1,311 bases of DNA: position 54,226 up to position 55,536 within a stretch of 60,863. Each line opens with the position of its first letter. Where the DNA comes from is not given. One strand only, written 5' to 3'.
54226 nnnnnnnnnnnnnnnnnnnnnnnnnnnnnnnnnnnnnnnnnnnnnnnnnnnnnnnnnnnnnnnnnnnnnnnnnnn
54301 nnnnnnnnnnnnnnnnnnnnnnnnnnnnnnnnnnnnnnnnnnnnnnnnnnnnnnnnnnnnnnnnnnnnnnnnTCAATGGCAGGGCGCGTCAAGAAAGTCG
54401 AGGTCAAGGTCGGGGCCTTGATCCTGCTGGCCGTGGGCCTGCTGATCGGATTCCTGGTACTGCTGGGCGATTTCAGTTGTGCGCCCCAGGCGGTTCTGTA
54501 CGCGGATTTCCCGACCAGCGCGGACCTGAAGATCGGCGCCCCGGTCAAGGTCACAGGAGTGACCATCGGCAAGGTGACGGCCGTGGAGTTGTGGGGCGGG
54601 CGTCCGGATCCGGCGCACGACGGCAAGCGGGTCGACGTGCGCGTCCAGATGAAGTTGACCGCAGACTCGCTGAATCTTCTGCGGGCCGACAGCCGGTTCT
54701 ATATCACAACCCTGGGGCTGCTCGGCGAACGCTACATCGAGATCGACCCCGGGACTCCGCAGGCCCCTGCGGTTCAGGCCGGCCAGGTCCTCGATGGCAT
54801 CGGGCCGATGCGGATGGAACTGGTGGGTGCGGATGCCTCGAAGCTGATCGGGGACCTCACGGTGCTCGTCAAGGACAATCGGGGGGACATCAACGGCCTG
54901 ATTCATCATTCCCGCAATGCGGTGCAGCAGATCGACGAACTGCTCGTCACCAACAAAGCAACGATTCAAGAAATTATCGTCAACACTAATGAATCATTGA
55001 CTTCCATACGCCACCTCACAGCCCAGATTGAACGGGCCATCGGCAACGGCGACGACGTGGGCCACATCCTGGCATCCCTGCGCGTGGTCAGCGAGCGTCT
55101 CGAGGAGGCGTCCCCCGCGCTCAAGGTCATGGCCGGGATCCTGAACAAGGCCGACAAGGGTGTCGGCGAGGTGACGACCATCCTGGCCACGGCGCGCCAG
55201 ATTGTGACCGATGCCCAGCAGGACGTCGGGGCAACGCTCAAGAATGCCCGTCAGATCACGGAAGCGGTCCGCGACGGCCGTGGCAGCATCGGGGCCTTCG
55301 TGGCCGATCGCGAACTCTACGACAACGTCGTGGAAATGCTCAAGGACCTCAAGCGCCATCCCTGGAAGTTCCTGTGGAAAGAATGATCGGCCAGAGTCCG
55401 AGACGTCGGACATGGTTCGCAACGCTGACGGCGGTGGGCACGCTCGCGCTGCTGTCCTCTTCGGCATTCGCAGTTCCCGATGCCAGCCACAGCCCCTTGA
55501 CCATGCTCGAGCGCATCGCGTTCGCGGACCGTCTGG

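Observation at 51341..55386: Mla/MCE-type transporter built from two different ATPases and two different permeases, with complementary degenerate ATP-site motifs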

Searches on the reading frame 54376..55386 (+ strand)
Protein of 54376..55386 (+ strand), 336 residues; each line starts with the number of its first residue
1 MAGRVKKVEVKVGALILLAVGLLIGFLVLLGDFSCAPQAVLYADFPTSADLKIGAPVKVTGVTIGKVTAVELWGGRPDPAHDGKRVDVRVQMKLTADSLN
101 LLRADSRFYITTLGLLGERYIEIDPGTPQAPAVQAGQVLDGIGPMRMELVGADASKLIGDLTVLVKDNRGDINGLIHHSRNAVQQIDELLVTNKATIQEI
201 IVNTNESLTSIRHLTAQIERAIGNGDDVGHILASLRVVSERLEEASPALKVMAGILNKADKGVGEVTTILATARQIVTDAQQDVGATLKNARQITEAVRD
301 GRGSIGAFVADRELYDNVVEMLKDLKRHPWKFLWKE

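Call 3: search_protein_families(library=pfam, proteins=[window:54376-55386:+], max_evalue=0.01)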
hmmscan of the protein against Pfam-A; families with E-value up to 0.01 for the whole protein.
window:54376-55386:+ (336 aa): 3 families
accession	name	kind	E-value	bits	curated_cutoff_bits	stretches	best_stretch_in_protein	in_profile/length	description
PF02470.25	MlaD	-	4.2e-18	65.8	25.1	1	41-126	5-81/81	MlaD protein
PF11887.13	Mce4_CUP1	-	9.6e-06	25.8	32.6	1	251-309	68-126/222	Cholesterol uptake porter CUP1 of Mce4, putative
PF13344.12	Hydrolase_6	-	0.00075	19.9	27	1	171-252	4-84/101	Haloacid dehalogenase-like hydrolase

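Call 4: search_protein_families(library=ncbifam, proteins=[window:54376-55386:+], max_evalue=0.01)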
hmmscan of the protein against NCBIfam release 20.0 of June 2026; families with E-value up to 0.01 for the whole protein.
window:54376-55386:+ (336 aa): 4 families
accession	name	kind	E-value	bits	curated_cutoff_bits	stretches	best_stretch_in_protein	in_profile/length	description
TIGR00996.1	Mtu_fam_mce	paralog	1.9e-19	69.9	140.5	2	13-255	3-249/291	MCE family protein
TIGR04430.1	OM_asym_MlaD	equivalog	7.1e-18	64.8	135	1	6-131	3-120/146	outer membrane lipid asymmetry maintenance protein MlaD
NF047463.1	CllEntPrLepto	equivalog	1.3e-08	34.6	400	2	12-187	9-193/250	mammalian cell entry protein Mce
NF008070.2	PRK10807.1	equivalog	0.0044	15.8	525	0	56-110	54-99/542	intermembrane transport protein PqiB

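Call 27: search_solved_structures(query=window:54376-55386:+, max_evalue=0.01)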
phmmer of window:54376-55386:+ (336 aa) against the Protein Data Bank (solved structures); distinct sequences matched with E-value up to 0.01: 7.
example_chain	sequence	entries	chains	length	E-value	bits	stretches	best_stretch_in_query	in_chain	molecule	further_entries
7ch8_A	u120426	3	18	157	2.4e-07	33.9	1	8-130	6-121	MlaD domain-containing protein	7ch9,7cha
6xbd_A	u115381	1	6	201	4.5e-05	26.4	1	4-131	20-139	Phospholipid ABC transporter-binding protein MlaD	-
6zy2_A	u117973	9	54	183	4.5e-05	26.4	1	5-131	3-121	YrbD protein | Outer membrane lipid asymmetry maintenance protein MlaD | Intermembrane phospholipid transport system binding protein MlaD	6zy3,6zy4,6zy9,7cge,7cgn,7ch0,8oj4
5uw8_A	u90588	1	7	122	0.00084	22.3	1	35-128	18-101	Probable phospholipid ABC transporter-binding protein MlaD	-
5uw2_A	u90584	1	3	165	0.0014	21.5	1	35-131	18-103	Probable phospholipid ABC transporter-binding protein MlaD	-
8hpz_A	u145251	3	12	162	0.0014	21.5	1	36-131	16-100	Intermembrane phospholipid transport system binding protein MlaD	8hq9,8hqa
8qae_A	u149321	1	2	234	0.0062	19.4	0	229-331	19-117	sc-apCC-6-SLLA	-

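Call 34: find_homologous_proteins(query=window:54376-55386:+, max_evalue=1e-10)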
Query window:54376-55386:+ (336 aa): 130 proteins with E <= 1e-10 among 8000 candidates; the best 120 are listed.
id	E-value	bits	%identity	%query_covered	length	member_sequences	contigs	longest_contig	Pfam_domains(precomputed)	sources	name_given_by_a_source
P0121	1.2e-212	723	100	100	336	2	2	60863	PF28544.1,PF11887.14,PF02470.26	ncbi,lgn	-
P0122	1.3e-102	362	48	100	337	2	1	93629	PF28544.1,PF02470.26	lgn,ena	-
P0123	2.9e-99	351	47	100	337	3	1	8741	PF28544.1,PF06160.18,PF02470.26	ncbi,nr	ncbi:MAG: MCE family protein [Deltaproteobacteria bacterium]|nr:MCE family protein [Deltaproteobacte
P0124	5.3e-97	343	47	100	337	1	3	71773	PF28544.1,PF11887.14,PF02470.26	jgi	-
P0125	1.1e-94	336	47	99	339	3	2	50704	PF28544.1,PF02470.26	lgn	-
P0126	3.9e-87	311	45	100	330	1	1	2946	PF28544.1,PF02470.26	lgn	-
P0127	7.1e-86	307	39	99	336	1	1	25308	PF28544.1,PF04108.18,PF02470.26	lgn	-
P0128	7.2e-85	303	46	100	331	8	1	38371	PF28544.1,PF02470.26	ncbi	-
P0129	9.7e-84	300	42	100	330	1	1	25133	PF28544.1,PF02470.26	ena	-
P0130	1.1e-82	296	44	100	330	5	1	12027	PF28544.1,PF02470.26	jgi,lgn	jgi:phospholipid/cholesterol/gamma-HCH transport system substrate-binding protein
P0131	1.3e-82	296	45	100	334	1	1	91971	PF28544.1,PF02470.26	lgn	-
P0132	1.2e-81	293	43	100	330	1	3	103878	PF28544.1,PF02470.26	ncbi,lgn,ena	-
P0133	2.3e-81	292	43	100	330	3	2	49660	PF28544.1,PF02470.26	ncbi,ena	-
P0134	5.6e-81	291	44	100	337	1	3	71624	PF28544.1,PF02470.26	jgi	jgi:phospholipid/cholesterol/gamma-HCH transport system substrate-binding protein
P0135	8.1e-77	277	43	100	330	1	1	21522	PF28544.1,PF02470.26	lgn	-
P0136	1.4e-76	276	40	98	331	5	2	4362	PF02470.26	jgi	-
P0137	9.8e-76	273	39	99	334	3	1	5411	PF28544.1,PF02470.26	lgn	-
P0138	3.8e-75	272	42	100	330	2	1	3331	PF02470.26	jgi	jgi:phospholipid/cholesterol/gamma-HCH transport system substrate-binding protein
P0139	8.1e-75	270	40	100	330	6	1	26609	PF02470.26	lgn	-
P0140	4.1e-74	268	40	98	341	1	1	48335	PF28544.1,PF02470.26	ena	-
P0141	1.5e-71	260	39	99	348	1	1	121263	PF28544.1,PF02470.26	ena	-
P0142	7.4e-71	257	39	100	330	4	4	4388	PF28544.1,PF02470.26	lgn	-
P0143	4.9e-69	251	40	98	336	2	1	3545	PF28544.1,PF02470.26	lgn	-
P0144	3.7e-68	249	35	100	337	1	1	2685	PF02470.26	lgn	-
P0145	8.8e-68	247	38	100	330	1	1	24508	PF02470.26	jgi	-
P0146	1.0e-67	247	40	99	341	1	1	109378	PF28544.1,PF02470.26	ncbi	ncbi:MAG: MlaD family protein [Myxococcota bacterium]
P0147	5.8e-67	245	36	99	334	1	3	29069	PF02470.26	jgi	jgi:phospholipid/cholesterol/gamma-HCH transport system substrate-binding protein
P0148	1.2e-65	240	40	98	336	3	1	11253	PF28544.1,PF02470.26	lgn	-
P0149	2.0e-64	236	35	100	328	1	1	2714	PF28544.1,PF02470.26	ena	-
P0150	2.9e-64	236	37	98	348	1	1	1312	PF28544.1,PF02470.26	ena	-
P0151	1.1e-63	234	38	98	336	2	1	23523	PF28544.1,PF02470.26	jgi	jgi:phospholipid/cholesterol/gamma-HCH transport system substrate-binding protein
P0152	7.4e-63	231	38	98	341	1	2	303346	PF28544.1,PF02470.26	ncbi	-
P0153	2.4e-62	229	38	98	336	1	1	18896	PF28544.1,PF02470.26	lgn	-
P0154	4.4e-62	229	36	99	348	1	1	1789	PF28544.1,PF02470.26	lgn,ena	-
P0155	4.8e-62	228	38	98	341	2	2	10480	PF02470.26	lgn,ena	-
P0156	7.0e-62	228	38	98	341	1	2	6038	PF02470.26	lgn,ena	-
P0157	1.5e-61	227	39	98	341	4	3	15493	PF06103.17,PF02470.26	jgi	jgi:phospholipid/cholesterol/gamma-HCH transport system substrate-binding protein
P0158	1.5e-61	227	39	98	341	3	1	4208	PF06103.17,PF02470.26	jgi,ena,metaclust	metaclust:\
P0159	2.5e-61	226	36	99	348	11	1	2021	PF28544.1,PF02470.26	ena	-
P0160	1.5e-60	224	36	99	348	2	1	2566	PF28544.1,PF02470.26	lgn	-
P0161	2.1e-60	223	36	99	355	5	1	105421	PF28544.1,PF02470.26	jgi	-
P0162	6.6e-60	221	36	99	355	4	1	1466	PF28544.1,PF02470.26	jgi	-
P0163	1.1e-59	221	36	99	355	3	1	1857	PF28544.1,PF02470.26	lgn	-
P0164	1.4e-59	220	40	99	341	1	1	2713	PF02470.26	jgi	-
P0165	1.9e-59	220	36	99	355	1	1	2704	PF28544.1,PF02470.26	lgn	-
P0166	3.8e-59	219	36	99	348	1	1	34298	PF28544.1,PF02470.26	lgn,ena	-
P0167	7.8e-59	218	38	99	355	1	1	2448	PF28544.1,PF02470.26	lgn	-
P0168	2.8e-58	216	37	99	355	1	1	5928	PF28544.1,PF02470.26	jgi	-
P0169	8.7e-58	214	35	99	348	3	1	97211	PF28544.1,PF02470.26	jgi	jgi:phospholipid/cholesterol/gamma-HCH transport system substrate-binding protein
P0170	1.1e-57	214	36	99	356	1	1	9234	PF28544.1,PF02470.26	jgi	jgi:phospholipid/cholesterol/gamma-HCH transport system substrate-binding protein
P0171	1.1e-56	211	37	98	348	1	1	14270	PF02470.26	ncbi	-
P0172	3.4e-54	203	38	99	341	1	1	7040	PF28544.1,PF02470.26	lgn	-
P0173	4.3e-54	202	34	100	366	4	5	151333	PF28544.1,PF02470.26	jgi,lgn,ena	jgi:phospholipid/cholesterol/gamma-HCH transport system substrate-binding protein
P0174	6.1e-54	202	36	98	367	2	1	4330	PF28544.1,PF02470.26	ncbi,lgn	ncbi:MAG: phospholipid/cholesterol/gamma-HCH transport system substrate-binding protein [Myxococcota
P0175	1.4e-53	201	34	99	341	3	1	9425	PF28544.1,PF02470.26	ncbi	-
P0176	2.2e-53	200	35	98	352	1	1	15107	PF02470.26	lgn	-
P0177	4.8e-53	199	35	99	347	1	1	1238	PF28544.1,PF02470.26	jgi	jgi:phospholipid/cholesterol/gamma-HCH transport system substrate-binding protein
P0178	8.6e-52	195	36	100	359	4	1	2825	PF28544.1,PF02470.26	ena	-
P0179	9.3e-52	195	30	88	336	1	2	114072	PF02470.26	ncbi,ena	-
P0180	1.3e-51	194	34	100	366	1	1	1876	PF28544.1,PF02470.26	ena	-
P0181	9.5e-51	191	36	98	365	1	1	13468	PF28544.1,PF02470.26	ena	-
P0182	1.2e-50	191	33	99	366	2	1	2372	PF28544.1,PF02470.26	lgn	-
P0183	2.1e-50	190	30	99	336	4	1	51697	PF28544.1,PF02470.26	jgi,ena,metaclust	metaclust:\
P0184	4.5e-50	189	34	100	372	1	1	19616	PF02470.26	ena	-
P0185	1.3e-49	188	32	99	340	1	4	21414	PF28544.1,PF02470.26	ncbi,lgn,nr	ncbi:MAG: MCE family protein [Myxococcales bacterium]|nr:MCE family protein [Myxococcales bacterium]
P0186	2.6e-49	187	31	98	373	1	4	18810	PF28544.1,PF02470.26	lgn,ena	-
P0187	2.9e-49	186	33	100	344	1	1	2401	PF28544.1,PF02470.26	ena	-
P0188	5.4e-49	186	35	99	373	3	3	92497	PF28544.1,PF02470.26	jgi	-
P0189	2.2e-48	184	33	99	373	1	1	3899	PF02470.26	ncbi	-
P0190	2.3e-48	184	33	100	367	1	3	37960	PF28544.1,PF02470.26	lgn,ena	-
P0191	2.3e-48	184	34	98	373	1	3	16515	PF28544.1,PF02470.26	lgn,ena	-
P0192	3.0e-48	183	34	98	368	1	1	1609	PF02470.26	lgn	-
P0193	1.2e-47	181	33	99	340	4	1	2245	PF28544.1,PF02470.26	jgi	jgi:phospholipid/cholesterol/gamma-HCH transport system substrate-binding protein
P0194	1.6e-43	168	33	99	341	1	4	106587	PF28544.1,PF02470.26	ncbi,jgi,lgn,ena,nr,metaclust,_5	ncbi:MAG: hypothetical protein CMH54_05375 [Myxococcales bacterium]|nr:hypothetical protein [Myxococ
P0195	1.4e-40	158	28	99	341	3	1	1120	PF28544.1,PF02470.26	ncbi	-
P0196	5.6e-39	153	31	98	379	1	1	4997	PF02470.26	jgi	jgi:phospholipid/cholesterol/gamma-HCH transport system substrate-binding protein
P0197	6.4e-39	153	29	100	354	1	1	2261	PF02470.26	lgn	-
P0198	2.0e-34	138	29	100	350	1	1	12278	PF28544.1,PF02470.26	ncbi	ncbi:MAG: MlaD family protein [Bradymonadaceae bacterium]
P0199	9.2e-20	90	26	98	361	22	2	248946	PF28544.1,PF02470.26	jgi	jgi:phospholipid/cholesterol/gamma-HCH transport system substrate-binding protein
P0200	7.3e-18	83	26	97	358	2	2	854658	PF07996.17,PF28544.1,PF02470.26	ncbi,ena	-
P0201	1.5e-17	82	29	98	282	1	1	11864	PF28544.1,PF02470.26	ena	-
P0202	1.9e-17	82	27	97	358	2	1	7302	PF28544.1,PF02470.26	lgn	-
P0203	3.9e-17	81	25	97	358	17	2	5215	PF28544.1,PF02470.26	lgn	-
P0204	9.4e-17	80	26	97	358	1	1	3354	PF28544.1,PF02470.26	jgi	jgi:phospholipid/cholesterol/gamma-HCH transport system substrate-binding protein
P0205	1.5e-16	79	25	98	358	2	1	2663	PF28544.1,PF02470.26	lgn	-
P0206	2.2e-16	78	31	49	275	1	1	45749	PF02470.26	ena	-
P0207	3.4e-16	78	25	97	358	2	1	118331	PF28544.1,PF02470.26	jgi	-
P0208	1.1e-15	76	25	98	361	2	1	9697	PF28544.1,PF02470.26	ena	-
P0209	1.3e-15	76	27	97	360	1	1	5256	PF28544.1,PF02470.26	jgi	jgi:phospholipid/cholesterol/gamma-HCH transport system substrate-binding protein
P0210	1.5e-15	76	26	92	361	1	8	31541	PF28544.1,PF02470.26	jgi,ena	jgi:phospholipid/cholesterol/gamma-HCH transport system substrate-binding protein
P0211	1.7e-15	76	23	89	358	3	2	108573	PF28544.1,PF02470.26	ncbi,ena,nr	ncbi:MAG TPA: MlaD family protein [Terracidiphilus sp.]|nr:MlaD family protein [Terracidiphilus sp.]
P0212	2.2e-15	75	24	97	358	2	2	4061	PF28544.1,PF02470.26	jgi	jgi:phospholipid/cholesterol/gamma-HCH transport system substrate-binding protein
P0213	5.3e-15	74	25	98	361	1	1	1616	PF28544.1,PF02470.26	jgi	-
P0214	7.9e-15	73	25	98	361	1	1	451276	PF28544.1,PF02470.26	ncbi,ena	-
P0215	7.9e-15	73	26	98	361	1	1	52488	PF28544.1,PF02470.26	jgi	jgi:phospholipid/cholesterol/gamma-HCH transport system substrate-binding protein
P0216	1.2e-14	73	26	89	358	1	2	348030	PF28544.1,PF02470.26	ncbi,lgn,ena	-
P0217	1.8e-14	72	26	92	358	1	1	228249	PF28544.1,PF02470.26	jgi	jgi:phospholipid/cholesterol/gamma-HCH transport system substrate-binding protein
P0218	1.9e-14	72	28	98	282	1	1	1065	PF28544.1,PF02470.26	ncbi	-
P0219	2.3e-14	72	26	97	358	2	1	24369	PF28544.1,PF02470.26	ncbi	-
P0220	2.8e-14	72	26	97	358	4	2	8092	PF28544.1,PF02470.26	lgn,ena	-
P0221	3.2e-14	71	25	98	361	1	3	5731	PF28544.1,PF02470.26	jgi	jgi:phospholipid/cholesterol/gamma-HCH transport system substrate-binding protein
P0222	3.3e-14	71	26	97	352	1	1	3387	PF28544.1,PF02470.26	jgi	-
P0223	4.9e-14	71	26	98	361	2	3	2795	PF28544.1,PF02470.26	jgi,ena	-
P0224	5.6e-14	71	26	92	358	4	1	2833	PF28544.1,PF02470.26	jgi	jgi:phospholipid/cholesterol/gamma-HCH transport system substrate-binding protein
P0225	1.0e-13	70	25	98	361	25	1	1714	PF28544.1,PF02470.26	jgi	jgi:phospholipid/cholesterol/gamma-HCH transport system substrate-binding protein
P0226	2.2e-13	69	24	92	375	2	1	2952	PF28544.1,PF02470.26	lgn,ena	-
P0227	2.5e-13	68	32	55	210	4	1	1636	PF02470.26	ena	-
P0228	3.5e-13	68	24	98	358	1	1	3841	PF28544.1,PF02470.26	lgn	-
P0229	4.0e-13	68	24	88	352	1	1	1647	PF28544.1,PF02470.26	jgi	jgi:phospholipid/cholesterol/gamma-HCH transport system substrate-binding protein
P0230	5.0e-13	67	23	97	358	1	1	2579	PF28544.1,PF02470.26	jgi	jgi:phospholipid/cholesterol/gamma-HCH transport system substrate-binding protein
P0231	5.8e-13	67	23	97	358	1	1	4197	PF28544.1,PF02470.26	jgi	jgi:phospholipid/cholesterol/gamma-HCH transport system substrate-binding protein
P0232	7.6e-13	67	25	88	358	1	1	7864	PF28544.1,PF02470.26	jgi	jgi:phospholipid/cholesterol/gamma-HCH transport system substrate-binding protein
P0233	1.2e-12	66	27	98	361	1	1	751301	PF28544.1,PF02470.26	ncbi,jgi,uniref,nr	ncbi:MlaD family protein [Granulicella sp. L60]|jgi:phospholipid/cholesterol/gamma-HCH transport sys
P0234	1.6e-12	66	24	98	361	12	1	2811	PF28544.1,PF02470.26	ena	-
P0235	1.7e-12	66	28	98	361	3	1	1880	PF28544.1,PF02470.26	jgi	jgi:phospholipid/cholesterol/gamma-HCH transport system substrate-binding protein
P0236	2.5e-12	65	23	97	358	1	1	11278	PF28544.1,PF02470.26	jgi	jgi:phospholipid/cholesterol/gamma-HCH transport system substrate-binding protein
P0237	3.1e-12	65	23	97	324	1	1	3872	PF28544.1,PF02470.26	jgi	jgi:phospholipid/cholesterol/gamma-HCH transport system substrate-binding protein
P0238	3.2e-12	65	25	92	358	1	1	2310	PF28544.1,PF02470.26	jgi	jgi:phospholipid/cholesterol/gamma-HCH transport system substrate-binding protein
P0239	3.3e-12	65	24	98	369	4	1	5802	PF28544.1,PF02470.26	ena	-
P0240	3.7e-12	65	23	97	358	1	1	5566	PF28544.1,PF02470.26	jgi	jgi:phospholipid/cholesterol/gamma-HCH transport system substrate-binding protein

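Call 41: predict_structure(alignment_id=A2)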
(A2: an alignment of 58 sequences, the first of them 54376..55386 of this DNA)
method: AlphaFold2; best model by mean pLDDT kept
length: 336 residues; sequences in the alignment: 58
mean_pLDDT: 81.0   pTM: 0.52
mean pLDDT of the five models: 81.0, 80.3, 77.8, 76.1, 75.8
residues with pLDDT >= 90: 128; 70-90: 131; 50-70: 67; < 50: 10
segments of 3 or more residues with pLDDT < 50: none
pLDDT, mean of each block of 10 residues (from residue 1): 80 97 93 84 97 97 97 96 96 97 98 93 98 97 86 87 84 75 74 75 74 68 56 69 53 51 57 67 73 73 70 82 86 68
secondary structure, 60 per line:
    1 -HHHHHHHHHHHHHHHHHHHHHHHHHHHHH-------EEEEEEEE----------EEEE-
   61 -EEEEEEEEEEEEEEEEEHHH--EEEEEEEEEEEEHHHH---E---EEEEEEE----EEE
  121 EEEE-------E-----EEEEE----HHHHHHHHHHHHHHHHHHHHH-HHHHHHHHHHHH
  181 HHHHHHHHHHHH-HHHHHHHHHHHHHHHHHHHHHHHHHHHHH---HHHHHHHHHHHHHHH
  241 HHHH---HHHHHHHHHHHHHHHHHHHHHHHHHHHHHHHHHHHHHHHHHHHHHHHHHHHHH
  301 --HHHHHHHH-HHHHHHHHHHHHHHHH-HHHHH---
elements in order: H2-30 E38-45 E56-59 E62-78 E84-95 H96-99 E107-113 E118-124 E138-142 H147-167 H169-192 H194-222 H226-244 H248-300 H303-310 H312-327 H329-333

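Call 44: fold_search(model_id=the predicted structure, library=pdb)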
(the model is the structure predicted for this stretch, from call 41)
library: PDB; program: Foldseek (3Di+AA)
matches with E <= 10: 244; with E <= 0.001: 89
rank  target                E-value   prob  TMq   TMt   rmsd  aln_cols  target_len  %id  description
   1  8fed_F                7.1e-12  1.00  0.34  0.29  50.3       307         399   18  Structure of Mce1-LucB complex from Mycobacterium smegmatis (Map1) (released 2023-02-22)
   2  8fed_B                1.6e-11  1.00  0.33  0.33  52.1       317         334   19  Structure of Mce1-LucB complex from Mycobacterium smegmatis (Map1) (released 2023-02-22)
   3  8fef_B                2.8e-11  1.00  0.33  0.33  52.2       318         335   19  Structure of Mce1 transporter from Mycobacterium smegmatis (Map0) (released 2023-02-22)
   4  9a3a_MODEL_1_A        4.3e-11  1.00  0.33  0.57   5.1       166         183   28  Model of E. coli MlaD by in-cell photo-crosslinking MS and deep learning (released 2023-02-24)
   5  6xbd_D                8.0e-11  1.00  0.31  0.66   4.9       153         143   30  Cryo-EM structure of MlaFEDB in nanodiscs with phospholipid substrates (released 2020-07-01)
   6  6xbd_B                1.7e-10  1.00  0.31  0.67   4.9       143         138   28  Cryo-EM structure of MlaFEDB in nanodiscs with phospholipid substrates (released 2020-07-01)
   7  6xbd_C                2.5e-10  1.00  0.29  0.65   5.7       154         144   28  Cryo-EM structure of MlaFEDB in nanodiscs with phospholipid substrates (released 2020-07-01)
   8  7cha_B                3.6e-10  1.00  0.33  0.70   3.9       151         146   30  Cryo-EM structure of P.aeruginosa MlaFEBD with AMPPNP (released 2021-05-19)
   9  8fed_A                3.8e-10  1.00  0.32  0.28  55.6       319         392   18  Structure of Mce1-LucB complex from Mycobacterium smegmatis (Map1) (released 2023-02-22)
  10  7ch8_B                4.3e-10  1.00  0.33  0.68   4.2       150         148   31  Cryo-EM structure of P.aeruginosa MlaFEBD with ADP-V (released 2021-10-06)
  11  6xbd_F                5.2e-10  1.00  0.30  0.65   5.2       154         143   28  Cryo-EM structure of MlaFEDB in nanodiscs with phospholipid substrates (released 2020-07-01)
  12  8fed_C                5.2e-10  1.00  0.34  0.36  49.5       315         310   18  Structure of Mce1-LucB complex from Mycobacterium smegmatis (Map1) (released 2023-02-22)
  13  5uw8_B                6.3e-10  1.00  0.27  0.87   2.5       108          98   28  Structure of E. coli MCE protein MlaD, core MCE domain (released 2017-04-12)
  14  5uw8_A                7.5e-10  1.00  0.27  0.82   2.6       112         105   27  Structure of E. coli MCE protein MlaD, core MCE domain (released 2017-04-12)
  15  8fef_D                8.5e-10  1.00  0.30  0.27  53.0       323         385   15  Structure of Mce1 transporter from Mycobacterium smegmatis (Map0) (released 2023-02-22)
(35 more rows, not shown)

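Call 69: find_encoding_contigs(protein=P0233, flank=7000, max_places=1)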
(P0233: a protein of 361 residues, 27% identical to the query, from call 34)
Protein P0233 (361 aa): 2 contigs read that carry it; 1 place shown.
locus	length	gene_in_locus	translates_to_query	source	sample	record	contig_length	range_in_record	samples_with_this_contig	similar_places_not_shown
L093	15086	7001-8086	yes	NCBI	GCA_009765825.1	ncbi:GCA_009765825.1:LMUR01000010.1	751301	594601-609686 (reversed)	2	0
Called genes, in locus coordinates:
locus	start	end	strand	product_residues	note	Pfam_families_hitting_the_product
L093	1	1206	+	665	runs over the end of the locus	PF01433:Peptidase_M1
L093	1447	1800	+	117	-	PF03551:PadR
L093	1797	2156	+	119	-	-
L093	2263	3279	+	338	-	PF00561:Abhydrolase_1, PF12697:Abhydrolase_6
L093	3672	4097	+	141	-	PF03544:TonB_C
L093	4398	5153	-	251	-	PF02463:SMC_N, PF00005:ABC_tran, PF13304:AAA_21 (faint)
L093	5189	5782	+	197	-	-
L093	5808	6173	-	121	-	-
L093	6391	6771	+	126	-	PF01648:ACPS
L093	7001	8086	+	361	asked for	PF02470:MlaD, PF28544:Helical_needle (weak)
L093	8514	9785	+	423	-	PF10282:Lactonase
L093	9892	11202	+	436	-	PF10282:Lactonase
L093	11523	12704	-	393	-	PF01757:Acyl_transf_3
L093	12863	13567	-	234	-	PF00696:AA_kinase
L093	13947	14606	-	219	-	PF00889:EF_TS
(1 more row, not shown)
